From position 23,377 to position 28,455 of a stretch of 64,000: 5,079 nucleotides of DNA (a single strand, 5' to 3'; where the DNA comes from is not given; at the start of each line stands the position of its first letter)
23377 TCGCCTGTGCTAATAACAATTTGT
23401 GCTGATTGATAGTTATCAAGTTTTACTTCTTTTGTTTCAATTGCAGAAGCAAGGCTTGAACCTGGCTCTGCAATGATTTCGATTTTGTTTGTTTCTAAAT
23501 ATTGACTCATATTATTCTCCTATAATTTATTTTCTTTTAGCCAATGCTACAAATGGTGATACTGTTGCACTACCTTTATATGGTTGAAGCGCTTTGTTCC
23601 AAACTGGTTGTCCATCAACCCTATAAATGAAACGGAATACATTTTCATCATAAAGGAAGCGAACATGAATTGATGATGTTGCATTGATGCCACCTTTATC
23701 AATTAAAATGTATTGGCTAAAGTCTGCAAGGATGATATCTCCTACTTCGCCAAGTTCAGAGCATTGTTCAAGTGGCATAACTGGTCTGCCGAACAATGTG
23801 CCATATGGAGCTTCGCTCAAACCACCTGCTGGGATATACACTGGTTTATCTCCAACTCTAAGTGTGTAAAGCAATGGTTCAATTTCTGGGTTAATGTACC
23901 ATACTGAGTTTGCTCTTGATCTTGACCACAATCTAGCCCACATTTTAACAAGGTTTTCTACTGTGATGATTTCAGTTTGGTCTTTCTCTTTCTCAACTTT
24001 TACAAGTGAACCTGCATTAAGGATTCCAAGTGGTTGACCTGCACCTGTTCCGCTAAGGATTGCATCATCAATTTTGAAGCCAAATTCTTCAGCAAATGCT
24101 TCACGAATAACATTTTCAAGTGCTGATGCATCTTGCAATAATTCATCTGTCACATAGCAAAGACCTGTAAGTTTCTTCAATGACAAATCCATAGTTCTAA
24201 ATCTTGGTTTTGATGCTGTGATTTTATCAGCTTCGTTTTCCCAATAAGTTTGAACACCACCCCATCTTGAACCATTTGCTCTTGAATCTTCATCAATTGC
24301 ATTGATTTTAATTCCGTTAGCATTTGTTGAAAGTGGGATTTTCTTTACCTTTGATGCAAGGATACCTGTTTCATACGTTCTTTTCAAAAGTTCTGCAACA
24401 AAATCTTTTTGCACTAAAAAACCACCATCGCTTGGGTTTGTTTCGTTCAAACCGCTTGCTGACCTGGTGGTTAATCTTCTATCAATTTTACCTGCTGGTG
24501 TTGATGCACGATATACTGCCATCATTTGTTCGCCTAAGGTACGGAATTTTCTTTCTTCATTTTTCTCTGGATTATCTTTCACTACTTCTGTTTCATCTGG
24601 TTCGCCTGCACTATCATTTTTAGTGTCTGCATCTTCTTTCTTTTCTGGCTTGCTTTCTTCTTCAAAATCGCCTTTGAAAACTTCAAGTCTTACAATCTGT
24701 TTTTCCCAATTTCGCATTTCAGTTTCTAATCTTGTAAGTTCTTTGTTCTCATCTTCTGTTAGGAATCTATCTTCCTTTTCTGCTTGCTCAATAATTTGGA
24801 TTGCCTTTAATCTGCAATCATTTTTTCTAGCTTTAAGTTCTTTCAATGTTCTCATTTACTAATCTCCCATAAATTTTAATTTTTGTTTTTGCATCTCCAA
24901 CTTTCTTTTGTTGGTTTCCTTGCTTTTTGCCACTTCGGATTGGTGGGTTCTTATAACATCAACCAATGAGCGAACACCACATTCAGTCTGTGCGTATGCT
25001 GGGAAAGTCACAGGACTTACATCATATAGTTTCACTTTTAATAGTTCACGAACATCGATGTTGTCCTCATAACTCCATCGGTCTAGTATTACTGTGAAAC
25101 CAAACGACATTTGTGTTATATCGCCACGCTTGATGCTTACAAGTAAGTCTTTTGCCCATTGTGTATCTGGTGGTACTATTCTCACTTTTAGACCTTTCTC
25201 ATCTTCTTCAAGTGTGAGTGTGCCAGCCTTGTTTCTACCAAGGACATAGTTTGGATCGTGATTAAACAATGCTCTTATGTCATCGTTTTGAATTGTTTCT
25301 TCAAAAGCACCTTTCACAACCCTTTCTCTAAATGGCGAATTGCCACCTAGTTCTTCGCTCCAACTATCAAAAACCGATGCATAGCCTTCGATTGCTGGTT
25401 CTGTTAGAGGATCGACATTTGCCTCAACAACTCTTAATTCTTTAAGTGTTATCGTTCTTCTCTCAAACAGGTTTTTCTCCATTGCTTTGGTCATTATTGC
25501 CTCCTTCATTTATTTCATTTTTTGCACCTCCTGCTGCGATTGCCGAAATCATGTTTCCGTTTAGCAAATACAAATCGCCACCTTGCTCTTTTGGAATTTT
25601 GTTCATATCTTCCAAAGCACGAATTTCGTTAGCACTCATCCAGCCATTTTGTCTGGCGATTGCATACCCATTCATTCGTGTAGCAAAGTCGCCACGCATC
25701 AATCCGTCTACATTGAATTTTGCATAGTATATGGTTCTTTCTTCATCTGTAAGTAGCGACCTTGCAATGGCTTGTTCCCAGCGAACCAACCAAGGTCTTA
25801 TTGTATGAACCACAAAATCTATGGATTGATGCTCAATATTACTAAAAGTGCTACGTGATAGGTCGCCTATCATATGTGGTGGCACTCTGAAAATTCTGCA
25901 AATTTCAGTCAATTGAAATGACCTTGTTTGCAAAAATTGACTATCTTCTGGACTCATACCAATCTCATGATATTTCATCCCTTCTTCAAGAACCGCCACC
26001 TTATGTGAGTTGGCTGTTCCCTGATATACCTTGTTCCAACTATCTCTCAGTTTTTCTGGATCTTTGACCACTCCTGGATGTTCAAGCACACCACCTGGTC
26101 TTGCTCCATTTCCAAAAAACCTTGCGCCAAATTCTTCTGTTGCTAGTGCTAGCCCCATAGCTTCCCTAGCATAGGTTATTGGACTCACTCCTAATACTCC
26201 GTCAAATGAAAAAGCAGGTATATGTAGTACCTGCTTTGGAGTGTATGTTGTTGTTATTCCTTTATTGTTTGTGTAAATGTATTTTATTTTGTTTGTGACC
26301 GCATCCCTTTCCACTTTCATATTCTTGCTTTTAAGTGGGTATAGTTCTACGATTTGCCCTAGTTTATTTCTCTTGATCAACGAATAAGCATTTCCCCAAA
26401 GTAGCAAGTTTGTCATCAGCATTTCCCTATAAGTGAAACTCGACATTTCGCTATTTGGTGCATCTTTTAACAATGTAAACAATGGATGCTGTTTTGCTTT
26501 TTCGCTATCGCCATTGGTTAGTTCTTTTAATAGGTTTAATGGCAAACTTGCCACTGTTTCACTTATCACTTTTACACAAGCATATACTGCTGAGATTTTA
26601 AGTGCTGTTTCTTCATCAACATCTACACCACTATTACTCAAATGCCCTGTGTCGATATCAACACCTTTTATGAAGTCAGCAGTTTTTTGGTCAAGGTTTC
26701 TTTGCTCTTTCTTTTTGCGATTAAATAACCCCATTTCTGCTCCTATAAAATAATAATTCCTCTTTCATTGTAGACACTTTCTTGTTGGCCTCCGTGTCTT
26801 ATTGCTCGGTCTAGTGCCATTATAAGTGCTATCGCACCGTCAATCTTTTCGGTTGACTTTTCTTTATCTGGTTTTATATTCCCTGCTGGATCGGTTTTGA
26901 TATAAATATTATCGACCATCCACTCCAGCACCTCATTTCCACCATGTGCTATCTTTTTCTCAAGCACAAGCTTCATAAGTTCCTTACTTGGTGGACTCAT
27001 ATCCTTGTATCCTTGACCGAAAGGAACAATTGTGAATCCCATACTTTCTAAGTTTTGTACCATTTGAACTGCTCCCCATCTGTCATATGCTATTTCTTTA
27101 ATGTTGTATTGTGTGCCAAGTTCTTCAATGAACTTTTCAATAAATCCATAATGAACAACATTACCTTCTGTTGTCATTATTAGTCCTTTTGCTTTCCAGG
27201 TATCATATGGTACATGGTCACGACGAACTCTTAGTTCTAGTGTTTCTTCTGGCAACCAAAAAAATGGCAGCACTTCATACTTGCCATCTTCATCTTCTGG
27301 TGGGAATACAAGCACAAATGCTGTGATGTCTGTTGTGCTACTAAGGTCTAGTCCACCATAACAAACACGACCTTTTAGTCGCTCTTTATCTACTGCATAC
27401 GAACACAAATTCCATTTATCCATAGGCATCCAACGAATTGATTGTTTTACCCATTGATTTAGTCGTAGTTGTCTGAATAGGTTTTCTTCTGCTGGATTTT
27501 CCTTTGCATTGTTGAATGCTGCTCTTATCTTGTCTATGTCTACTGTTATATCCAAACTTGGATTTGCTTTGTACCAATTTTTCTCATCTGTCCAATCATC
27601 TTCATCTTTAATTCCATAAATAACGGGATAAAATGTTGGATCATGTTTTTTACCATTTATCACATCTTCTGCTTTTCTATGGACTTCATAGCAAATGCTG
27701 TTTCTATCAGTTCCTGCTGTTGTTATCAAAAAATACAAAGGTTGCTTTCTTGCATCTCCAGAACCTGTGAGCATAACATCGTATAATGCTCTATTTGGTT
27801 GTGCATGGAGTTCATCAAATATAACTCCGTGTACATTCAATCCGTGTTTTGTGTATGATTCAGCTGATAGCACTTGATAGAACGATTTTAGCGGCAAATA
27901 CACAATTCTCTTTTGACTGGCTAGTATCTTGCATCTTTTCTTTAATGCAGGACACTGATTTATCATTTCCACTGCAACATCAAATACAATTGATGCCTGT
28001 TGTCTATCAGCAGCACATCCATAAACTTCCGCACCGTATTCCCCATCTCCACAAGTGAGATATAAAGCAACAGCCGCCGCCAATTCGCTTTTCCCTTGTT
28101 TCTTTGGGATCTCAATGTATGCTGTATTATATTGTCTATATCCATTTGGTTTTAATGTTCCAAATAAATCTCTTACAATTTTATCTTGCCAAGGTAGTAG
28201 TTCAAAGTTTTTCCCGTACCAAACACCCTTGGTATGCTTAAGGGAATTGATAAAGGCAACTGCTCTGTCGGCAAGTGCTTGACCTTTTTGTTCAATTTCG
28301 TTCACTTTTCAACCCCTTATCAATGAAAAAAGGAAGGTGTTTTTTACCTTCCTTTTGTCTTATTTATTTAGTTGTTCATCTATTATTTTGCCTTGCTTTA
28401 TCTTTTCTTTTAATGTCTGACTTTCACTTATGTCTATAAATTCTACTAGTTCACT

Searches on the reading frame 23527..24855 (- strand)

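Call 78: search_protein_families(library=pfam, proteins=[window:23527-24855:-], max_evalue=0.00001)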
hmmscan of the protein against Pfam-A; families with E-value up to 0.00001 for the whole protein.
window:23527-24855:- (442 aa): 1 family
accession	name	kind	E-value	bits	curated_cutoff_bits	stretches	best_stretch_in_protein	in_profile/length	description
PF05065.19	Phage_capsid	-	6.5e-51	173.8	24.2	1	144-427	1-279/280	Phage capsid family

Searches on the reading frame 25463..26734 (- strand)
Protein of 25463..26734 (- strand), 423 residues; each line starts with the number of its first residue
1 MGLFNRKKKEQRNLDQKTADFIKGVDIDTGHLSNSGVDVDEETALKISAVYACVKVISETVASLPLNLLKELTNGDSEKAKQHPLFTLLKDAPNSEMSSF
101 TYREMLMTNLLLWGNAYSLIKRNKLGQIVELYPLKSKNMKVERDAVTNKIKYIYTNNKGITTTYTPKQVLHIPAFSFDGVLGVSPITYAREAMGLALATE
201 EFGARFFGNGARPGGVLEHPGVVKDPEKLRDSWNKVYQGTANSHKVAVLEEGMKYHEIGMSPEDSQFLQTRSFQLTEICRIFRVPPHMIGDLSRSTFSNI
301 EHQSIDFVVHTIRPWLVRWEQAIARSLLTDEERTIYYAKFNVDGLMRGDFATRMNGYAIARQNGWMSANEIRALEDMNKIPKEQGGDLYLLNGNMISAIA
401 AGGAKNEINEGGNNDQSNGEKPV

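Call 78: search_protein_families(library=pfam, proteins=[window:25463-26734:-], max_evalue=0.00001)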
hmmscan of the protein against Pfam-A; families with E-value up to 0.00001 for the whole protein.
window:25463-26734:- (423 aa): 1 family
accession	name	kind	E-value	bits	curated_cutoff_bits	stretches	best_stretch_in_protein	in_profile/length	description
PF04860.17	Phage_portal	-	7.5e-125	416.8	39.1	1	48-376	1-321/321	Phage portal protein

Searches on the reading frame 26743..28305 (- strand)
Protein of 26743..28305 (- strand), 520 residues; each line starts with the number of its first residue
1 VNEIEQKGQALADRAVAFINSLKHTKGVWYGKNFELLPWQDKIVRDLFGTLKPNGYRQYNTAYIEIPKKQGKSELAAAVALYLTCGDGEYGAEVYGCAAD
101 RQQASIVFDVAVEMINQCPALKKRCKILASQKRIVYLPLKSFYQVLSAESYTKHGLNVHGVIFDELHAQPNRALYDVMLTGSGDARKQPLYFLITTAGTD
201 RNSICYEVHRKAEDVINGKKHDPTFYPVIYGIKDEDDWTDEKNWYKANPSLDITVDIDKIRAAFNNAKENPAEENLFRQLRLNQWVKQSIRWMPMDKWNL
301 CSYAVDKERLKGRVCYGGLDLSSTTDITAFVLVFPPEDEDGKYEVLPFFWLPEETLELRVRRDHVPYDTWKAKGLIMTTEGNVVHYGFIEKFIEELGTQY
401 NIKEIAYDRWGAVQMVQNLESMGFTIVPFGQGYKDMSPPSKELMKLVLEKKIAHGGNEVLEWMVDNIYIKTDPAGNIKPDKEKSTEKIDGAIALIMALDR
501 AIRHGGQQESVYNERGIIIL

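Call 78: search_protein_families(library=pfam, proteins=[window:26743-28305:-], max_evalue=0.00001)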
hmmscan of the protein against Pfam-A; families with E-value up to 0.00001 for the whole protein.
window:26743-28305:- (520 aa): 2 families
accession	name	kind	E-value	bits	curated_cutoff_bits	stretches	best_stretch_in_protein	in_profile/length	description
PF20441.4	TerL_nuclease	-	5.9e-52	177.1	24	1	221-504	3-285/286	Terminase large subunit, endonuclease domain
PF03354.21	TerL_ATPase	-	1.2e-22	80.9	23.7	1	38-212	1-176/178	Terminase large subunit, ATPase domain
